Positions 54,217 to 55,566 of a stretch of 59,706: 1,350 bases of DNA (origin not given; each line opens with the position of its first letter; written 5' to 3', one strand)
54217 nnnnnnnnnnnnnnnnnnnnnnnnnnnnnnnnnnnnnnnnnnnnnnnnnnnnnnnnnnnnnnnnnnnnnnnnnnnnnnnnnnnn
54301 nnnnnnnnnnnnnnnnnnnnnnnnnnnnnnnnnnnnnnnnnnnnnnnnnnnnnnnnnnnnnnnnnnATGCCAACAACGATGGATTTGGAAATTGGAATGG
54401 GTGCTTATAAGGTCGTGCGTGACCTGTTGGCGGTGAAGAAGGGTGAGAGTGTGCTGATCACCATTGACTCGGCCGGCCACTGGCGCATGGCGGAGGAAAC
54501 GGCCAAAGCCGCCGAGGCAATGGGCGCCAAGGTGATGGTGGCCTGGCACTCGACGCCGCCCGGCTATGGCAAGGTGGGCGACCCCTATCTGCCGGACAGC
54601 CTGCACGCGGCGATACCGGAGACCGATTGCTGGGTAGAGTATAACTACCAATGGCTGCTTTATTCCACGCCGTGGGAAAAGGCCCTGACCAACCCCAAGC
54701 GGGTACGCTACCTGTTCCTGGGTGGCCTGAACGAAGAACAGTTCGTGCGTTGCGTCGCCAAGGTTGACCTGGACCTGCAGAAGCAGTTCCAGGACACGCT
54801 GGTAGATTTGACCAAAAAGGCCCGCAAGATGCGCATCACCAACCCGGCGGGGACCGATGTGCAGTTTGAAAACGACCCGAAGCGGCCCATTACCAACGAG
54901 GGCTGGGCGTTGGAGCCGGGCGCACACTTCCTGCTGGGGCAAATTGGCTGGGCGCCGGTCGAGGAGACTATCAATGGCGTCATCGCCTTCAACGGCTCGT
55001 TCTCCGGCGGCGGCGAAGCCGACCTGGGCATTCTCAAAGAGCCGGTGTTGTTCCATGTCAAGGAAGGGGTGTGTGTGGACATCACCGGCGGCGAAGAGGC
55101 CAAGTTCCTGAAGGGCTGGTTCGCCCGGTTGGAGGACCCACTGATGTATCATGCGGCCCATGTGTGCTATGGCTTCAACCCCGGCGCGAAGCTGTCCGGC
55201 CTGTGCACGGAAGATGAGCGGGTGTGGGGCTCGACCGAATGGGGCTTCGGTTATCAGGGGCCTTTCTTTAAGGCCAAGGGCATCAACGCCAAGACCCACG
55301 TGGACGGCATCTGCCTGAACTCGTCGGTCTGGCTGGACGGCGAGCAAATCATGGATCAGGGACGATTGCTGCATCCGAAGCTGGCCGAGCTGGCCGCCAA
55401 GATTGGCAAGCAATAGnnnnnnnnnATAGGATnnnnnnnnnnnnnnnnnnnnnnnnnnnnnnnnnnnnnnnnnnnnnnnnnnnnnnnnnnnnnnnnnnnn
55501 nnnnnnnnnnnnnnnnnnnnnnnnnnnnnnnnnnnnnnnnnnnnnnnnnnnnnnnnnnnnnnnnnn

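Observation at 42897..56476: Undescribed PucR-controlled catabolic system: DUF917 + M20 + nitroreductase + DUF6092 + Dpp-type ABC + two M29-fold enzymes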

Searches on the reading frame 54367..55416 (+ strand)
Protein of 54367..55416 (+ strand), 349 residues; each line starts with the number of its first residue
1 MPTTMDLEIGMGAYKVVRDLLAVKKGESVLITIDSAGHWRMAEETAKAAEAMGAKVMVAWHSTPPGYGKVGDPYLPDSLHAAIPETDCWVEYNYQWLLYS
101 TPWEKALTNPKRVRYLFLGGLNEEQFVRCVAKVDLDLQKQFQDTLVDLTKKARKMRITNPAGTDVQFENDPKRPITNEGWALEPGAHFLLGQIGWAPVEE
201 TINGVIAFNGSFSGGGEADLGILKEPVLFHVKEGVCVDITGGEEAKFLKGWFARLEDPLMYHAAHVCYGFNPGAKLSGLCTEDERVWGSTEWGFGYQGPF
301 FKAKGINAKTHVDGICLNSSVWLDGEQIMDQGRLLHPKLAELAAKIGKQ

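Call 3: search_protein_families(library=pfam, proteins=[window:54367-55416:+], max_evalue=0.01)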
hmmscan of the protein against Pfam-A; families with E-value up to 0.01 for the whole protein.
window:54367-55416:+ (349 aa): 0 families

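Call 4: search_protein_families(library=ncbifam, proteins=[window:54367-55416:+], max_evalue=0.01)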
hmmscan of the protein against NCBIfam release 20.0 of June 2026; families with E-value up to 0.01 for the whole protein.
window:54367-55416:+ (349 aa): 0 families

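Call 7: search_solved_structures(query=window:54367-55416:+, max_evalue=10, show_alignments=2)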
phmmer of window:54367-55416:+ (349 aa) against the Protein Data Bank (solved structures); distinct sequences matched with E-value up to 10: 5.
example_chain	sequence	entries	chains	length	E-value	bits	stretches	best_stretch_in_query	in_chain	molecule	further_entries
7cn3_A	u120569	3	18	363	6.7e-09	38.3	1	146-338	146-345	2,5-dihydroxypyridine 5,6-dioxygenase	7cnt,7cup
1wjg_A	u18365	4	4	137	0.0091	18.1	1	28-87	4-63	probable ATP binding protein | Universal stress protein family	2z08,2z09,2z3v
6grl_A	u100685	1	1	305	0.29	13.2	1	169-225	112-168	Beta-hydroxyacid dehydrogenase, 3-hydroxyisobutyrate dehydrogenase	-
6b23_a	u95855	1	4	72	1.7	10.7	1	106-153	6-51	Capsid morphogenesis B protein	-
2l8t_A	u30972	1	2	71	1.8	10.6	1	106-153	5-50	Transposon Tn557 toxic shock syndrome toxin-1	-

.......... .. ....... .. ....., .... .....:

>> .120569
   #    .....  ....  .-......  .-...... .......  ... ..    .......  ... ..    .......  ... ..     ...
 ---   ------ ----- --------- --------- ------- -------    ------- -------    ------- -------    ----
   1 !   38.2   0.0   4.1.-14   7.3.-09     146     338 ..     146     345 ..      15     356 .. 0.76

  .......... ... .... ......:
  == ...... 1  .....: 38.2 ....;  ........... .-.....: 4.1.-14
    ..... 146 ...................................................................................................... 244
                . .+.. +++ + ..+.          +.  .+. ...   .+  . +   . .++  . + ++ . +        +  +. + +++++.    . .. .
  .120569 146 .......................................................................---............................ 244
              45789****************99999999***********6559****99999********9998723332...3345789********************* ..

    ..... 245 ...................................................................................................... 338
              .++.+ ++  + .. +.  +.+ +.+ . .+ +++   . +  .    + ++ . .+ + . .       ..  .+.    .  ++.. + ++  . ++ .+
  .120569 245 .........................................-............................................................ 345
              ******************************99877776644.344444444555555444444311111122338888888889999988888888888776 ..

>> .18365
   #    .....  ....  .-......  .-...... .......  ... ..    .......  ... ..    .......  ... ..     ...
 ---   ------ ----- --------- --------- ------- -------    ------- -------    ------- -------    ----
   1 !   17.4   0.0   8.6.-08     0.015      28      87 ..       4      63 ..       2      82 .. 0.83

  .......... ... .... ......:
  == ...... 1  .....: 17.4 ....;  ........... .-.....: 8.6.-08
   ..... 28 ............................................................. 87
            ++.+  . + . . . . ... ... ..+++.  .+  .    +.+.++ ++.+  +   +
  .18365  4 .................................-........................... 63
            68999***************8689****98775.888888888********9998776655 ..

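Call 10: find_homologous_proteins(query=window:54367-55416:+, max_evalue=0.00001)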
Query window:54367-55416:+ (349 aa): 1699 proteins with E <= 0.00001 among 4404 candidates; the best 120 are listed.
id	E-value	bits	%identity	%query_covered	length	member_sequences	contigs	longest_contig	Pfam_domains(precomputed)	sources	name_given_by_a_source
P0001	4.6e-223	758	91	100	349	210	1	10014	PF26233.1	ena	-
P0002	1.3e-211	720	85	100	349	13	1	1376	PF26233.1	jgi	jgi:leucyl aminopeptidase (aminopeptidase T)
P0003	1.8e-211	720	86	100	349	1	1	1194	PF26233.1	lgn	-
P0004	3.1e-211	719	85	100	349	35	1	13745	PF26233.1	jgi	jgi:2,5-dihydroxypyridine 5,6-dioxygenase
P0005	3.5e-210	716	84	100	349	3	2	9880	PF26233.1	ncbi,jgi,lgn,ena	-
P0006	4.8e-209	712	87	100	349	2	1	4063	PF26233.1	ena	-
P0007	4.3e-208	709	84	100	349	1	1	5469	PF26233.1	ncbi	-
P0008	5.6e-206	702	83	100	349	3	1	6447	PF26233.1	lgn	-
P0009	7.2e-205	698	83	100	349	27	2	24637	PF26233.1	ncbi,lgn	-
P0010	3.3e-204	696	82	100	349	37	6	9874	PF26233.1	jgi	jgi:2,5-dihydroxypyridine 5,6-dioxygenase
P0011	3.4e-204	696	83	100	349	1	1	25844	PF26233.1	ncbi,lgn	-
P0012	1.8e-203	693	82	100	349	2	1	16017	PF26233.1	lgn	-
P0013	4.2e-202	689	83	100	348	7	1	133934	PF26233.1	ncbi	-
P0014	6.7e-202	688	83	100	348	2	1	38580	PF26233.1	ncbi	ncbi:MAG: leucyl aminopeptidase [Anaerolineae bacterium]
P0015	2.0e-201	687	83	100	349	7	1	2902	PF26233.1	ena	-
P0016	5.8e-201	685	82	100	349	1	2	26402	PF26233.1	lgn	-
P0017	9.1e-200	681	81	100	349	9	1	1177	PF26233.1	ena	-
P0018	6.2e-198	675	80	100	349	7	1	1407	PF26233.1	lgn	-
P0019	5.9e-197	672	81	100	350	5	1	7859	PF26233.1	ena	-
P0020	1.1e-195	668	79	100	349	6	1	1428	PF26233.1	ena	-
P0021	1.1e-195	668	79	100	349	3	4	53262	PF26233.1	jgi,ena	-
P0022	2.0e-194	664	79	100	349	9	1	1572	PF26233.1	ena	-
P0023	8.5e-193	658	78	100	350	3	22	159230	PF26233.1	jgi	jgi:2,5-dihydroxypyridine 5,6-dioxygenase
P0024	2.8e-182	624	75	100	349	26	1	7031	PF26233.1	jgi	-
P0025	1.0e-179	615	74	100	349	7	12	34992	PF26233.1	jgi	jgi:2,5-dihydroxypyridine 5,6-dioxygenase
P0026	1.2e-178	612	74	100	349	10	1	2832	PF26233.1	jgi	-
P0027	1.9e-175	601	87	84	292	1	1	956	PF26233.1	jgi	jgi:leucyl aminopeptidase (aminopeptidase T)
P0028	4.8e-175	600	71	100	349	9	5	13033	PF26233.1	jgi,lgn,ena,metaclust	metaclust:\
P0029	8.1e-175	599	73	100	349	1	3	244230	PF26233.1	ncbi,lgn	-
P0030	3.4e-173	594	74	99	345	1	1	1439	PF26233.1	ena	-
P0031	7.7e-171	586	70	100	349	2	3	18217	PF26233.1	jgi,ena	jgi:leucyl aminopeptidase (aminopeptidase T)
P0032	3.1e-169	581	70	100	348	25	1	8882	PF26233.1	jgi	jgi:leucyl aminopeptidase (aminopeptidase T)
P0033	5.3e-169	580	70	100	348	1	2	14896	PF26233.1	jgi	jgi:leucyl aminopeptidase (aminopeptidase T)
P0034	5.6e-169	580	70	100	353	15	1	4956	PF26233.1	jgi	-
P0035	1.7e-168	578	69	100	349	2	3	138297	PF26233.1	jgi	jgi:leucyl aminopeptidase (aminopeptidase T)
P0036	1.8e-168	578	70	100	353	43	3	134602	PF26233.1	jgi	-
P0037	2.2e-168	578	69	100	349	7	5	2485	PF26233.1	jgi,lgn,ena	-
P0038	2.2e-165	568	70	100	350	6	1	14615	PF26233.1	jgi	-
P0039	3.2e-165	568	70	100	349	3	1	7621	PF26233.1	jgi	jgi:2,5-dihydroxypyridine 5,6-dioxygenase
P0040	6.6e-165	567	68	100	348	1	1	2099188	PF26233.1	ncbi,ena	-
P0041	2.4e-163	561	68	100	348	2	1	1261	PF26233.1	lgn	-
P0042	4.2e-163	561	69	100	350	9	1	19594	PF26233.1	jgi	jgi:leucyl aminopeptidase (aminopeptidase T)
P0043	7.5e-163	560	68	100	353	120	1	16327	PF26233.1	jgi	-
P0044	9.6e-163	559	67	100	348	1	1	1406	PF26233.1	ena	-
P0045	7.1e-162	557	68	100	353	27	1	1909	PF26233.1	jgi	jgi:leucyl aminopeptidase (aminopeptidase T)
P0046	1.1e-161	556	68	100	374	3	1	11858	PF26233.1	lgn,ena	-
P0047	4.4e-161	554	66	100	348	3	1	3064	PF26233.1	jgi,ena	-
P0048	1.1e-160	553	67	100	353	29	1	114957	PF26233.1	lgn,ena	-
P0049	1.3e-160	552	67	100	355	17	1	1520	PF26233.1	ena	-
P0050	2.1e-160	552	66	100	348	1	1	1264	PF26233.1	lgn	-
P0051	3.8e-160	551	67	100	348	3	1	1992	PF26233.1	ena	-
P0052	4.1e-160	551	67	100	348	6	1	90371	PF26233.1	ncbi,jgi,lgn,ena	-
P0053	4.1e-160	551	68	100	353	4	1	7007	PF26233.1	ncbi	ncbi:aminopeptidase [[Eubacterium] cellulosolvens]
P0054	1.1e-159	549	69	100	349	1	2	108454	PF26233.1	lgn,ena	-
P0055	1.3e-158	546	67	100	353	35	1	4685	PF26233.1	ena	-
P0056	1.4e-158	546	67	100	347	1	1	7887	PF26233.1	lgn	-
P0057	2.5e-158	545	65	100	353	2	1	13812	PF26233.1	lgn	-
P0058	3.1e-158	545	67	100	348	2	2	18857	PF26233.1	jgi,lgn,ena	jgi:leucyl aminopeptidase (aminopeptidase T)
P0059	3.9e-158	544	67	100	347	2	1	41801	PF26233.1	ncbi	ncbi:MAG: leucyl aminopeptidase [Bacillota bacterium]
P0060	1.1e-157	543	67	100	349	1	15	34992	PF26233.1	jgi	jgi:2,5-dihydroxypyridine 5,6-dioxygenase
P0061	2.4e-157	542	67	100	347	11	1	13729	PF26233.1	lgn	-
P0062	4.3e-157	541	67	100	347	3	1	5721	PF26233.1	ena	-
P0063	5.1e-157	541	64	100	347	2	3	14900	PF26233.1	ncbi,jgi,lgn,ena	-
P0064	6.5e-157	540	66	100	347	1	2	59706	PF26233.1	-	-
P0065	7.1e-157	540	66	100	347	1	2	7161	PF26233.1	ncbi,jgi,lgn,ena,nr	ncbi:MAG TPA: leucyl aminopeptidase [Thermoplasmata archaeon]|nr:leucyl aminopeptidase [Thermoplasma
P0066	7.9e-157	540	67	100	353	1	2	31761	PF26233.1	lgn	-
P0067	1.1e-156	539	68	98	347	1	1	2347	PF26233.1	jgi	-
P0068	1.3e-156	539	64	100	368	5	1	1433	PF26233.1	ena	-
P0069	1.7e-156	539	64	100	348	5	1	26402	PF26233.1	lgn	-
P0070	2.4e-156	538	66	100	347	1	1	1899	PF26233.1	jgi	-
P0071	3.9e-156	538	66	100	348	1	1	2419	PF26233.1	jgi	-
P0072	5.1e-156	537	65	100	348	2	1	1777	PF26233.1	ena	-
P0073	5.6e-156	537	65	100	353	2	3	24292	PF26233.1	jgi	jgi:2,5-dihydroxypyridine 5,6-dioxygenase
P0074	5.7e-156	537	67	100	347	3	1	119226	PF26233.1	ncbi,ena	-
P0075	7.8e-156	537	66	100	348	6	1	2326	PF26233.1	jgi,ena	-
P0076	1.1e-155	536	66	100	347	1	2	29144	PF26233.1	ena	-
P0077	1.1e-155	536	66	100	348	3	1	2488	PF26233.1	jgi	jgi:2,5-dihydroxypyridine 5,6-dioxygenase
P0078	1.5e-155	536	63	100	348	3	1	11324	PF26233.1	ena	-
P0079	1.8e-155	536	65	100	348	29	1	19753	PF26233.1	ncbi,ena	-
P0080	2.1e-155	535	66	100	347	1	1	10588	PF26233.1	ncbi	-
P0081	3.7e-155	534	65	100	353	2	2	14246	PF26233.1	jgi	-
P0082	7.3e-155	533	63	100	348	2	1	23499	PF26233.1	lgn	-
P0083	8.9e-155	533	64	100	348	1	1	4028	PF26233.1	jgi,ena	-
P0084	1.3e-154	533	65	100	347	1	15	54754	PF26233.1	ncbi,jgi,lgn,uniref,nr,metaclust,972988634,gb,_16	ncbi:MAG: Leucyl aminopeptidase T [Thermotoga sp. 50_1627]|uniref:leucyl aminopeptidase n=1 Tax=Pseu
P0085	2.1e-154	532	64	100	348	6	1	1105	PF26233.1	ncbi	-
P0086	2.1e-154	532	66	100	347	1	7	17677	PF26233.1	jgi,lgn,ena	-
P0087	2.4e-154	532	66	100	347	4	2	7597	PF26233.1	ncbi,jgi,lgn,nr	ncbi:MAG TPA: leucyl aminopeptidase [Clostridiales bacterium]|nr:leucyl aminopeptidase [Clostridiale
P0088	3.0e-154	531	64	100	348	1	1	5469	PF26233.1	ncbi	-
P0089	4.2e-154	531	64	100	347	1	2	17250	PF26233.1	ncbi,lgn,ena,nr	ncbi:MAG: leucyl aminopeptidase [Clostridiaceae bacterium]|nr:leucyl aminopeptidase [Clostridiaceae 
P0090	6.6e-154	530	65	100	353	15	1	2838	PF26233.1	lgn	-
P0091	7.7e-154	530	66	100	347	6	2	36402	PF26233.1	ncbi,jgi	ncbi:MAG: leucyl aminopeptidase [Bacillota bacterium]|jgi:leucyl aminopeptidase (aminopeptidase T)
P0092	1.0e-153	530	65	100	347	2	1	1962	PF26233.1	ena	-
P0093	1.4e-153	529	66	98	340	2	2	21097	PF26233.1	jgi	jgi:leucyl aminopeptidase (aminopeptidase T)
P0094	1.5e-153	529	65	100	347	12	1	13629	PF26233.1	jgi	jgi:2,5-dihydroxypyridine 5,6-dioxygenase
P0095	2.8e-153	528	66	100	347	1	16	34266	PF26233.1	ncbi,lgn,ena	-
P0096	2.9e-153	528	65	98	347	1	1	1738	PF26233.1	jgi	-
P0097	4.6e-153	528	64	100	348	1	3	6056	PF26233.1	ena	-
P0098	9.5e-153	527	65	100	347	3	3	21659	PF26233.1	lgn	-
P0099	1.3e-152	526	64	100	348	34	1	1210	PF26233.1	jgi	-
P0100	1.4e-152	526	64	100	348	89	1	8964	PF26233.1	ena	-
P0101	1.5e-152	526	65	100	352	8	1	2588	PF26233.1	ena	-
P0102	1.9e-152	526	64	100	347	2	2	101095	PF26233.1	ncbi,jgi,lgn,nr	ncbi:MAG: leucyl aminopeptidase [delta proteobacterium ML8_F1]|nr:MAG: leucyl aminopeptidase [delta 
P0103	3.1e-152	525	65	100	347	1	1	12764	PF26233.1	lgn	-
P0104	6.5e-152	524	65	100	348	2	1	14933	PF26233.1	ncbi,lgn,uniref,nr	ncbi:leucyl aminopeptidase [candidate division WOR-1 bacterium DG_54_3]|uniref:Leucyl aminopeptidase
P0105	6.7e-152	524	64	100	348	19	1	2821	PF26233.1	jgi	jgi:leucyl aminopeptidase (aminopeptidase T)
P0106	7.6e-152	524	63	100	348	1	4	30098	PF26233.1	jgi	jgi:2,5-dihydroxypyridine 5,6-dioxygenase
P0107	7.6e-152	524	63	100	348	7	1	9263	PF26233.1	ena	-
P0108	8.2e-152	523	63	100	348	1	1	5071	PF26233.1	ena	-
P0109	9.5e-152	523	63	100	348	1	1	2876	PF26233.1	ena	-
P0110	1.4e-151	523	65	100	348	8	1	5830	PF26233.1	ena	-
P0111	2.2e-151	522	64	100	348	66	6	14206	PF26233.1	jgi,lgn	jgi:leucyl aminopeptidase (aminopeptidase T)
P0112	2.7e-151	522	62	100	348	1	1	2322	PF26233.1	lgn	-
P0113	3.3e-151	521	64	100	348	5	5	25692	PF26233.1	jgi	jgi:2,5-dihydroxypyridine 5,6-dioxygenase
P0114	3.4e-151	521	64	100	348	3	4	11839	PF26233.1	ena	-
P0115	3.7e-151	521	63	100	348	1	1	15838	PF26233.1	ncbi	ncbi:aminopeptidase [[Eubacterium] cellulosolvens]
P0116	7.1e-151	520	66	98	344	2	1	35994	PF26233.1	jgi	jgi:leucyl aminopeptidase (aminopeptidase T)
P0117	8.2e-151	520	64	100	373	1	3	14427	PF26233.1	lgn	-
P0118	1.3e-150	520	64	100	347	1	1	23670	PF26233.1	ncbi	ncbi:hypothetical protein V3F56_11990 [Moorellaceae bacterium AZ2]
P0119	1.3e-150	519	64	100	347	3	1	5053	PF26233.1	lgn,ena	-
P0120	1.6e-150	519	63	100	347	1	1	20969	PF26233.1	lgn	-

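Call 11: find_encoding_contigs(protein=P0084, flank=10000, max_places=3)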
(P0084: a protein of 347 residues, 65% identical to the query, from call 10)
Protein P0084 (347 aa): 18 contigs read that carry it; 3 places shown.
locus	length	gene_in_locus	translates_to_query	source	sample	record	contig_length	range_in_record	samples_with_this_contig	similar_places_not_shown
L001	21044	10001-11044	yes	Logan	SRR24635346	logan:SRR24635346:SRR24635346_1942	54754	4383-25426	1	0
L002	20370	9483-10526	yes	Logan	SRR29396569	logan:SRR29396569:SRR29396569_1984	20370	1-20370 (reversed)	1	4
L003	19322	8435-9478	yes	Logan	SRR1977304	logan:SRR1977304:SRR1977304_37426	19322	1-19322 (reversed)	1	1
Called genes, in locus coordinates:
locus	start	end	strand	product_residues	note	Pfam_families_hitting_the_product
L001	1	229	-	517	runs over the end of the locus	PF00496:SBP_bac_5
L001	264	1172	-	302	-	PF01408:GFO_IDH_MocA (faint), PF02629:CoA_binding (faint), PF03807:F420_oxidored (faint), PF16654:DAPDH_C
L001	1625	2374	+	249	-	PF01022:HTH_5, PF04182:B-block_TFIIIC (weak), PF09339:HTH_IclR (weak), PF12802:MarR_2 (weak), PF13412:HTH_24 (weak), PF01614:IclR_C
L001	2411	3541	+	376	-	PF06032:S-Me-THD_N, PF20906:S-Me-THD_C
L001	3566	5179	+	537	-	PF00496:SBP_bac_5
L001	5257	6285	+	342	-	PF19300:BPD_transp_1_N, PF00528:BPD_transp_1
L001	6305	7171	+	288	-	PF12911:OppC_N, PF00528:BPD_transp_1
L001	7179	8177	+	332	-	PF00005:ABC_tran, PF13304:AAA_21 (faint), PF08352:oligo_HPY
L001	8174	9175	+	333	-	PF00005:ABC_tran, PF02463:SMC_N (weak), PF13304:AAA_21 (weak), PF08352:oligo_HPY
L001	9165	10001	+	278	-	PF00881:Nitroreductase, PF14512:TM1586_NiRdase (faint), PF00881:Nitroreductase, PF19585:DUF6092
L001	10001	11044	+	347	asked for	PF26233:NicX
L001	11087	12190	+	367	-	PF06032:S-Me-THD_N, PF20906:S-Me-THD_C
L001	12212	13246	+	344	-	PF06032:S-Me-THD_N, PF20906:S-Me-THD_C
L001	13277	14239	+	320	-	PF26233:NicX, PF02073:Peptidase_M29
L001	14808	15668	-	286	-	PF01418:HTH_6, PF01380:SIS, PF13580:SIS_2 (weak)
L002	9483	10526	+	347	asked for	PF26233:NicX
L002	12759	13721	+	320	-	PF26233:NicX, PF02073:Peptidase_M29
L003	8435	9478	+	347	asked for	PF26233:NicX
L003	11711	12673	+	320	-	PF26233:NicX, PF02073:Peptidase_M29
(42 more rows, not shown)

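Call 12: find_encoding_contigs(protein=P0040, flank=10000, max_places=2)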
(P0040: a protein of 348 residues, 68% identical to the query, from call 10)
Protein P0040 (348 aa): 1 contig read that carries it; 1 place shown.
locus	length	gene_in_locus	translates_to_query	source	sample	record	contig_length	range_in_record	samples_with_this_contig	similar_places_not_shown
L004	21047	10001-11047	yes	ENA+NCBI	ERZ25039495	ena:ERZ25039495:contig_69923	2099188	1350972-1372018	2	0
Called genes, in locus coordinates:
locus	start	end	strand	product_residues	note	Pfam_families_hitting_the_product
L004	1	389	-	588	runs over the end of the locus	PF07905:PucR, PF17853:GGDEF_2, PF13556:HTH_30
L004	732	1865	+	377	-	PF06032:S-Me-THD_N, PF20906:S-Me-THD_C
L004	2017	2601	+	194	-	PF14512:TM1586_NiRdase (faint), PF00881:Nitroreductase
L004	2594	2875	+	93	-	PF19585:DUF6092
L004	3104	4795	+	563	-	PF00496:SBP_bac_5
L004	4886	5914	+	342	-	PF19300:BPD_transp_1_N, PF00528:BPD_transp_1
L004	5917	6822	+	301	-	PF12911:OppC_N, PF00528:BPD_transp_1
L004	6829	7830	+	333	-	PF00005:ABC_tran, PF13304:AAA_21 (weak), PF08352:oligo_HPY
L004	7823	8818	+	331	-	PF00005:ABC_tran, PF02463:SMC_N (weak), PF08352:oligo_HPY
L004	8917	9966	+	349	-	PF26233:NicX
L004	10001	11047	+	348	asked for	PF26233:NicX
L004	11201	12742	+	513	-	PF01869:BcrAD_BadFG (weak), PF05378:Hydant_A_N, PF13941:MutL (faint), PF01968:Hydantoinase_A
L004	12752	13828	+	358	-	PF06032:S-Me-THD_N, PF20906:S-Me-THD_C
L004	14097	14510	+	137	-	PF01909:NTP_transf_2, PF18765:Polbeta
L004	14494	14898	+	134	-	PF05168:HEPN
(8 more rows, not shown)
